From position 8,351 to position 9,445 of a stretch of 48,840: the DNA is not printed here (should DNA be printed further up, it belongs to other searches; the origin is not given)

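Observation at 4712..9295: Flavoprotein / radical-SAM / ArsM / atypical phosphoesterase cluster: a biosynthetic-looking organoarsenical locus with no resistance genes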

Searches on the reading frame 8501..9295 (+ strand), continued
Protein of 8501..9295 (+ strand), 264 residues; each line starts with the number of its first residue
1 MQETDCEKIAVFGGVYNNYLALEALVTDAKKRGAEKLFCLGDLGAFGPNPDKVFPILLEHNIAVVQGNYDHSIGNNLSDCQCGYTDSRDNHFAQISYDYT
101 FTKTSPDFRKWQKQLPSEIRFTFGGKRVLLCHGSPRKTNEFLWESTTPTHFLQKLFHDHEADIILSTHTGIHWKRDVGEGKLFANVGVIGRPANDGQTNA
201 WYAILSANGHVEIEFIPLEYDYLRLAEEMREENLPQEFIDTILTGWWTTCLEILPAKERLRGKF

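Call 104: find_encoding_contigs(protein=P0372, flank=8000, max_places=2)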
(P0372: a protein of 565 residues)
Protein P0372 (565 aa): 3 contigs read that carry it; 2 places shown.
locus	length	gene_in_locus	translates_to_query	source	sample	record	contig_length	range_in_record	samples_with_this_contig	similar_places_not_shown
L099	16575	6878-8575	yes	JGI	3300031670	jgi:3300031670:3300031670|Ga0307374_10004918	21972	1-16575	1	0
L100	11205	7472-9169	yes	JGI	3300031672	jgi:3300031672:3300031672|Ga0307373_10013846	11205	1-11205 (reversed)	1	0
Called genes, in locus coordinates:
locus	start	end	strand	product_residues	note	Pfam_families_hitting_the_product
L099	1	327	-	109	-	?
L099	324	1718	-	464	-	PF00890:FAD_binding_2 (weak), PF01134:GIDA (weak), PF01266:DAO (faint), PF07992:Pyr_redox_2, PF12831:FAD_oxidored (weak), PF13738:Pyr_redox_3, PF00070:Pyr_redox, PF02852:Pyr_redox_dim, +2 more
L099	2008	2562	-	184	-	-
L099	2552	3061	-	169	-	PF00462:Glutaredoxin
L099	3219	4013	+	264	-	PF01048:PNP_UDP_1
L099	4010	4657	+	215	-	PF09837:DUF2064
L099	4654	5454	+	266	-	PF00535:Glycos_transf_2, PF13641:Glyco_tranf_2_3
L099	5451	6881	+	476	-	PF00083:Sugar_tr, PF07690:MFS_1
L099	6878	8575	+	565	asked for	PF12850:Metallophos_2, PF04055:Radical_SAM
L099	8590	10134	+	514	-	PF01266:DAO (weak), PF07992:Pyr_redox_2 (faint), PF13450:NAD_binding_8, PF01593:Amino_oxidase (weak)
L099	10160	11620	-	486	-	-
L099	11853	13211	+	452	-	PF07992:Pyr_redox_2, PF13738:Pyr_redox_3, PF00070:Pyr_redox, PF02852:Pyr_redox_dim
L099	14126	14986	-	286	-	PF00561:Abhydrolase_1, PF12697:Abhydrolase_6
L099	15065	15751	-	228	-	PF00702:Hydrolase, PF13419:HAD_2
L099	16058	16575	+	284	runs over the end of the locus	-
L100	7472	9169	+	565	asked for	PF12850:Metallophos_2, PF04055:Radical_SAM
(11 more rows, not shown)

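Call 105: search_protein_families(library=ncbifam, proteins=[L099:3219-4013:+, L099:4010-4657:+, L099:4654-5454:+, L099:5451-6881:+, L099:6878-8575:+, L099:8590-10134:+, L099:2552-3061:-, L099:324-1718:-, P0486, P0450], max_evalue=1e-8)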
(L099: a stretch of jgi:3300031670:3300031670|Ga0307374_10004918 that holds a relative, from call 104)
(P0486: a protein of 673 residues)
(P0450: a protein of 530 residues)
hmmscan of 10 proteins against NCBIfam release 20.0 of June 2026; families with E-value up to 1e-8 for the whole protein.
L099:3219-4013:+ (264 aa): 10 families
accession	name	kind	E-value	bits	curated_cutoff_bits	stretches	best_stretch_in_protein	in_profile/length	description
TIGR01694.1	MTAP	equivalog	1.4e-40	139.2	274.85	1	3-240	2-233/240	S-methyl-5'-thioadenosine phosphorylase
NF006599.0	PRK09136.1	equivalog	3.3e-36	124.7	223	1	3-241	4-240/247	S-methyl-5'-thioinosine phosphorylase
NF006492.0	PRK08931.1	equivalog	1.1e-33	116.9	437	1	3-247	6-246/291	S-methyl-5'-thioadenosine phosphorylase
NF005876.0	PRK07823.1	equivalog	2.3e-32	112.2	306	1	2-248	7-245/267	S-methyl-5'-thioadenosine phosphorylase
NF006334.0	PRK08564.1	equivalog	2.9e-30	105.3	382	1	2-225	9-225/267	S-methyl-5'-thioadenosine phosphorylase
NF005657.0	PRK07432.1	equivalog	2.9e-19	69.3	453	1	2-213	5-214/291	S-methyl-5'-thioadenosine phosphorylase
NF006054.0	PRK08202.1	equivalog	6.6e-15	55.3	218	1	33-246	66-272/274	purine-nucleoside phosphorylase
TIGR01697.1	PNPH-PUNA-XAPA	subfamily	3e-13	49.7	197.1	1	32-240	41-241/247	inosine/guanosine/xanthosine phosphorylase family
TIGR01698.1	PUNP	equivalog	3.2e-11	43.1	302.6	1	64-242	72-241/245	purine-nucleoside phosphorylase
TIGR01699.1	XAPA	equivalog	1.1e-09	38.3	370.9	1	27-243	35-245/248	xanthosine phosphorylase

L099:4010-4657:+ (215 aa): 2 families
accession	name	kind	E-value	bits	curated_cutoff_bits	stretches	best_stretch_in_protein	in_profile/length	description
TIGR04282.1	glyco_like_cofC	hypoth_equivalog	7.3e-54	182.4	134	1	7-194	1-189/189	TIGR04282 family arsenosugar biosynthesis glycosyltransferase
TIGR03552.1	F420_cofC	equivalog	4.2e-13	49.4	105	1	17-198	10-188/196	2-phospho-L-lactate guanylyltransferase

L099:4654-5454:+ (266 aa): 6 families
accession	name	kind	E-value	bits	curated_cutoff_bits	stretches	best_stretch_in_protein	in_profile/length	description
TIGR04283.1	glyco_like_mftF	equivalog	5.2e-68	228.9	182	1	12-230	1-221/221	TIGR04283 family arsenosugar biosynthesis glycosyltransferase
TIGR03965.1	mycofact_glyco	equivalog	3.3e-17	62.5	280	1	4-112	68-185/467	mycofactocin biosynthesis glycosyltransferase MftF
TIGR03469.1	HpnB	hypoth_equivalog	8e-14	51.4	379.25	0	5-65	39-101/386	hopene-associated glycosyltransferase HpnB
NF010496.0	PRK13915.1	equivalog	2.6e-10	39.9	262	1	10-93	31-128/307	glucosyl-3-phosphoglycerate synthase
TIGR03937.1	PgaC_IcaA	equivalog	3e-09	36.3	422.3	1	4-102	39-146/407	poly-beta-1,6-N-acetyl-D-glucosamine synthase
NF045692.1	OglycostaseCruG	equivalog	6.1e-09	35.3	600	0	11-58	42-90/386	2'-O-glycosyltransferase CruG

L099:5451-6881:+ (476 aa): 18 families
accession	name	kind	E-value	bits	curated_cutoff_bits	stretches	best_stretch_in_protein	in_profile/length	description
TIGR00895.1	2A0115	subfamily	3.7e-43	147.9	418.55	1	29-415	16-393/398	aromatic acid/H+ symport family MFS transporter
TIGR00898.1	2A0119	subfamily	3.1e-40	138.4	550.75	1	66-414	127-464/506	cation transport protein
NF008586.0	PRK11551.1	equivalog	4e-34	118.3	410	2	40-235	25-215/406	3-(3-hydroxy-phenyl)propionate transporter MhpT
TIGR00891.1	2A0112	subfamily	1.6e-27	96.6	552.9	1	38-423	20-391/405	sialate:H+ symport family MFS transporter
TIGR00879.1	SP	subfamily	3.5e-23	81.9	237.8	1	27-248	54-282/510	sugar porter family MFS transporter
NF053517.1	HbztTptrPcaK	equivalog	5.2e-22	78.4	770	1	64-445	53-425/437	4-hydroxybenzoate transporter PcaK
NF003024.0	PRK03893.1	subfamily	9.8e-22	77.4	604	1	31-227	22-212/497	sialate:H+ symport family MFS transporter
TIGR00883.1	2A0106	subfamily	2.2e-21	76.4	443.45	1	68-443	38-398/400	metabolite/H+ symporter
NF052357.1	GlucTporGlcPStph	equivalog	2.1e-17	63.1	750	1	33-230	9-201/445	glucose transporter GlcP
TIGR01299.1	synapt_SV2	subfamily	5.2e-17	61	637.3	1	69-232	206-376/742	synaptic vesicle protein SV2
NF007484.0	PRK10077.1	equivalog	6.2e-17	61.6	608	1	64-443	54-447/480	D-xylose transporter XylE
TIGR00887.1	2A0109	equivalog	5.6e-14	51.9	610.3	0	27-228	13-242/502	phosphate:H+ symporter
NF008963.0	PRK12307.1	equivalog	1e-13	51.3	637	1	37-220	25-202/426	MFS transporter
NF053813.1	MFS_TcaB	equivalog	7.1e-12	44.8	475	1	31-212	7-183/396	putative multidrug effflux MFS transporter TcaB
TIGR00890.1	2A0111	subfamily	2.5e-11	43.1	374.85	1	53-208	26-174/377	oxalate/formate antiport family MFS transporter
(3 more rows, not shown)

L099:6878-8575:+ (565 aa): 27 families (the best 25 are shown)
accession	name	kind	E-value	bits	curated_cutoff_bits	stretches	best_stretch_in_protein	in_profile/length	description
NF049973.1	radical_Rv1681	equivalog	1.7e-79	267.1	380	1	302-550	68-316/326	Rv1681 family radical SAM protein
TIGR03962.1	mycofact_rSAM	equivalog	1.9e-20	73.3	265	1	313-483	19-187/339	mycofactocin radical SAM maturase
TIGR04251.1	SCM_rSAM_ScmF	equivalog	2e-20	73.5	400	1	308-480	6-180/353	SynChlorMet cassette radical SAM/SPASM protein ScmF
TIGR04545.1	rSAM_ahbD_hemeb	equivalog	7.4e-20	71.7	500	1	314-477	8-170/339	heme b synthase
TIGR04053.2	TIGR04053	equivalog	2.3e-19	69.9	395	1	309-475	12-179/366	TIGR04053 family radical SAM/SPASM domain-containing protein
NF012164.0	AlbA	equivalog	1.5e-18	66.5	850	1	300-478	105-284/442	subtilosin maturase AlbA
TIGR04055.1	rSAM_NirJ2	equivalog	1.6e-18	67.3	500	1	309-477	4-169/326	putative heme d1 biosynthesis radical SAM protein NirJ2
TIGR04546.1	rSAM_ahbC_deAc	equivalog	8.8e-18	64.3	650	1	305-471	39-202/390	12,18-didecarboxysiroheme deacetylase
NF050035.1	rSAM_WgK_link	exception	9e-18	64.4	650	1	315-473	18-175/367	radical SAM/SPASM peptide maturase WgkB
TIGR04347.1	pseudo_SAM_Halo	equivalog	2.7e-17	63.1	525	1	305-477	38-207/390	TIGR04347 family pseudo-SAM/SPASM protein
TIGR04250.1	SCM_rSAM_ScmE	equivalog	5.9e-17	61.6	400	1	315-469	12-165/358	SynChlorMet cassette radical SAM/SPASM protein ScmE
NF045574.1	sacti_mat_StsB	exception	7.6e-17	61.3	625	1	315-492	105-279/466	StsB family radical SAM/SPASM domain sactipeptide maturase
TIGR04051.1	rSAM_NirJ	equivalog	7.2e-16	58.1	515.45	1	308-474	5-168/354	heme d1 biosynthesis radical SAM protein NirJ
TIGR04466.1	rSAM_BlsE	equivalog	3.5e-15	56.3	400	1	315-474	12-167/327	cytosylglucuronate decarboxylase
TIGR02666.1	moaA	equivalog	1.8e-14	53.4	284.05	1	315-470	19-181/336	GTP 3',8-cyclase MoaA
TIGR04167.1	rSAM_SeCys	equivalog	2.2e-12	46.8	300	1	314-445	16-147/303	arsenosugar biosynthesis radical SAM (seleno)protein ArsS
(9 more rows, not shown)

L099:8590-10134:+ (514 aa): 8 families
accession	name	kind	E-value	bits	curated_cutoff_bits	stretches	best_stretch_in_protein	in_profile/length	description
NF045689.1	BCarotKetCrtO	equivalog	2.8e-67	227.5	1000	1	11-513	7-540/563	beta-carotene ketolase CrtO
TIGR02734.1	crtI_fam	subfamily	4.3e-34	118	238.1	1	11-498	2-476/504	phytoene desaturase family protein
NF045637.1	carotdesatCrtDProt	equivalog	2.2e-19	69.4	580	1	11-302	2-289/485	1-hydroxycarotenoid 3,4-desaturase CrtD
NF058655.1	CrtID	equivalog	7.4e-16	58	640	0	11-59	2-49/478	bifunctional phytoene desaturase/3,4-desaturase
TIGR02733.1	desat_CrtD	equivalog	3.4e-13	49.1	549.7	0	225-299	222-300/492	C-3',4' desaturase CrtD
NF005560.0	PRK07233.1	equivalog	1.7e-12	47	252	0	11-48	4-41/435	hypothetical protein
TIGR02730.1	carot_isom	equivalog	8.7e-11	41.3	586.9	0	11-61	4-53/493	carotenoid isomerase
TIGR03467.1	HpnE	equivalog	8.5e-10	38.5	283.05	0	11-48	2-39/430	hydroxysqualene dehydroxylase HpnE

L099:2552-3061:- (169 aa): 6 families
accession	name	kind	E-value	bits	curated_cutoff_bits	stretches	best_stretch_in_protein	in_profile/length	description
TIGR02200.1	GlrX_actino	hypoth_equivalog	2.2e-19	69.6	89.5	1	11-82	2-74/77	mycoredoxin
NF041212.1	Uxx_star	subfamily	1.4e-12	47.7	66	1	11-73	1-63/70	Uxx-star family glutaredoxin-like (seleno)protein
NF047338.1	gluta_UXX_star_3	exception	1.3e-11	44.4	97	1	11-76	1-66/70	UXX-star (seleno)protein family 3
TIGR02190.1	GlrX-dom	hypoth_equivalog_domain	5.6e-10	39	99.3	1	9-68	8-65/79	glutaredoxin-family domain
TIGR02196.1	GlrX_YruB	hypoth_equivalog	7e-10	39.3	88.55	1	11-71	2-61/74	glutaredoxin-like protein, YruB-family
NF045501.1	HUGP_GUXX-star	exception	1.2e-09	38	325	1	7-73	163-229/236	HUGP/GUXX-star fusion selenoprotein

L099:324-1718:- (464 aa): 42 families (the best 25 are shown)
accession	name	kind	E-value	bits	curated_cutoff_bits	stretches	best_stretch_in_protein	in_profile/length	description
NF004991.0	PRK06370.1-3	subfamily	8.5e-108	361.1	620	1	4-439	35-485/509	FAD-containing oxidoreductase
TIGR02053.1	MerA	equivalog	5e-102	342.3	454.45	1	5-439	1-451/465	mercury(II) reductase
TIGR01350.1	lipoamide_DH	equivalog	8.9e-95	318.1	408.8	1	4-441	1-454/461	dihydrolipoyl dehydrogenase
NF004992.0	PRK06370.1-4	equivalog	2.3e-79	267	629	1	3-429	3-443/459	FAD-containing oxidoreductase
NF004947.0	PRK06292.2-5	equivalog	5.4e-73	246.5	592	1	4-414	3-431/474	dihydrolipoyl dehydrogenase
NF005883.0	PRK07845.1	equivalog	1.1e-71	242.2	479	1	6-442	4-460/466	NAD(P)H-quinone dehydrogenase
NF004946.0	PRK06292.2-4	subfamily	1.1e-69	235.4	634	1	4-439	3-468/487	dihydrolipoyl dehydrogenase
NF010311.1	PRK13748.1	subfamily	1.3e-69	235.5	600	1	6-442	99-548/560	mercury(II) reductase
NF004943.0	PRK06292.2-1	equivalog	1e-68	232.2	432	1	4-441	3-455/456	dihydrolipoyl dehydrogenase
NF004990.0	PRK06370.1-1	equivalog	2e-66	224.6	842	1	1-394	1-413/459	FAD-containing oxidoreductase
NF004776.0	PRK06116.1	equivalog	2.3e-66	224.7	480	1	1-429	1-441/450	glutathione-disulfide reductase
NF004939.0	PRK06292.1-1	equivalog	2.7e-66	224.2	435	1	3-410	4-427/476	dihydrolipoyl dehydrogenase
NF005884.0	PRK07846.1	equivalog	3.2e-66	223.8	501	1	4-414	3-423/454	mycothione reductase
NF040477.1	chlor_oxi_RclA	equivalog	1.2e-64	218.7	740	1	4-429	3-428/441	reactive chlorine resistance oxidoreductase RclA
NF005572.0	PRK07251.1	equivalog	2.5e-62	211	537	1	4-429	3-427/438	FAD-containing oxidoreductase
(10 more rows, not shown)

P0486 (673 aa): 11 families
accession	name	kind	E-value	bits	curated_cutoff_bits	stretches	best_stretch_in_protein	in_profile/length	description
NF038099.1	AsSugarArsM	exception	1e-139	465.2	400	1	351-673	3-321/321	arsenosugar biosynthesis arsenite methyltransferase ArsM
NF008823.0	PRK11873.1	subfamily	1.2e-34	120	263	1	389-583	60-245/272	arsenite methyltransferase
NF040538.1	methyl_ArsM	equivalog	2e-27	96.3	500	1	461-580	153-271/356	arsinothricin biosynthesis methyltransferase ArsM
NF041537.1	ArsM_AhpD_UU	exception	1.5e-22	79.9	510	1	384-566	54-227/345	arsenite methyltransferase/AhpD domain selenoprotein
NF047649.1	MTase_UXPK_star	exception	3e-22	79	460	1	384-568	55-230/283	methyltransferase/UXPK-star double selenoprotein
NF041536.1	ArsM_DUF2284_UU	exception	2.2e-19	69.2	575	1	384-568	54-229/459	arsenite methyltransferase/DUF2284 domain selenoprotein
NF040539.1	AST_met_ArsM_2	exception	1.2e-17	64.7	240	1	410-566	60-210/262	putative arsinothricin biosynthesis methyltransferase ArsM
NF045667.1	MTase_DVU1556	equivalog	2.6e-15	56.4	155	1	410-562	26-161/213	DVU_1556 family methyltransferase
TIGR01934.1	MenG_MenH_UbiE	subfamily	2.6e-09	36.7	158.35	1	409-521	42-143/223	ubiquinone/menaquinone biosynthesis methyltransferase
NF001244.0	PRK00216.1-5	equivalog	4.4e-09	36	216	1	409-519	51-153/236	bifunctional demethylmenaquinone methyltransferase/2-methoxy-6-polyprenyl-1,4-benzoquinol methylase UbiE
NF043040.1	corrin_prot_MT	hypoth_equivalog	6.8e-09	35.5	180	0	409-525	44-153/216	corrinoid protein-associated methyltransferase CpaM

P0450 (530 aa): 19 families
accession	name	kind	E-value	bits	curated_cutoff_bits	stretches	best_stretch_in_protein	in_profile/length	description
NF008823.0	PRK11873.1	subfamily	1.8e-83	280.2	263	1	271-511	4-246/272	arsenite methyltransferase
NF047649.1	MTase_UXPK_star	exception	3.5e-43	147.6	460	1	334-496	64-226/283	methyltransferase/UXPK-star double selenoprotein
NF041537.1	ArsM_AhpD_UU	exception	1.4e-41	142.4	510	1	316-498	44-227/345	arsenite methyltransferase/AhpD domain selenoprotein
NF040538.1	methyl_ArsM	equivalog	2.6e-37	128.8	500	2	412-501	167-258/356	arsinothricin biosynthesis methyltransferase ArsM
NF041536.1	ArsM_DUF2284_UU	exception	7.3e-37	126.8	575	1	316-498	44-227/459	arsenite methyltransferase/DUF2284 domain selenoprotein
NF038099.1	AsSugarArsM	exception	1.6e-32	113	400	1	322-499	33-219/321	arsenosugar biosynthesis arsenite methyltransferase ArsM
NF045667.1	MTase_DVU1556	equivalog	5.1e-25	88.2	155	1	341-495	16-162/213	DVU_1556 family methyltransferase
NF040539.1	AST_met_ArsM_2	exception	6.2e-22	78.7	240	1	350-499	59-211/262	putative arsinothricin biosynthesis methyltransferase ArsM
NF052510.1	methyltran_MpqE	exception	1.4e-13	50.8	335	1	340-450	39-150/234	methyl-plastoquinone biosynthesis methyltransferase MpqE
NF043040.1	corrin_prot_MT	hypoth_equivalog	7e-13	48.5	180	1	342-465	36-161/216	corrinoid protein-associated methyltransferase CpaM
NF041675.1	sarc_dimgly_tmase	equivalog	2.3e-12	47.4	550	1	344-504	63-219/278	sarcosine/dimethylglycine N-methyltransferase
TIGR02752.1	MenG_heptapren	equivalog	2.3e-12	47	419.85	1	344-454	42-152/231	demethylmenaquinone methyltransferase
TIGR01934.1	MenG_MenH_UbiE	subfamily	9.6e-12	44.7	158.35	1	342-455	34-145/223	ubiquinone/menaquinone biosynthesis methyltransferase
NF001244.0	PRK00216.1-5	equivalog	1.3e-11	44.3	216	1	343-471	44-173/236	bifunctional demethylmenaquinone methyltransferase/2-methoxy-6-polyprenyl-1,4-benzoquinol methylase UbiE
TIGR02072.1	BioC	equivalog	1.6e-11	44.5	184.95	1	349-497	36-175/244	malonyl-ACP O-methyltransferase BioC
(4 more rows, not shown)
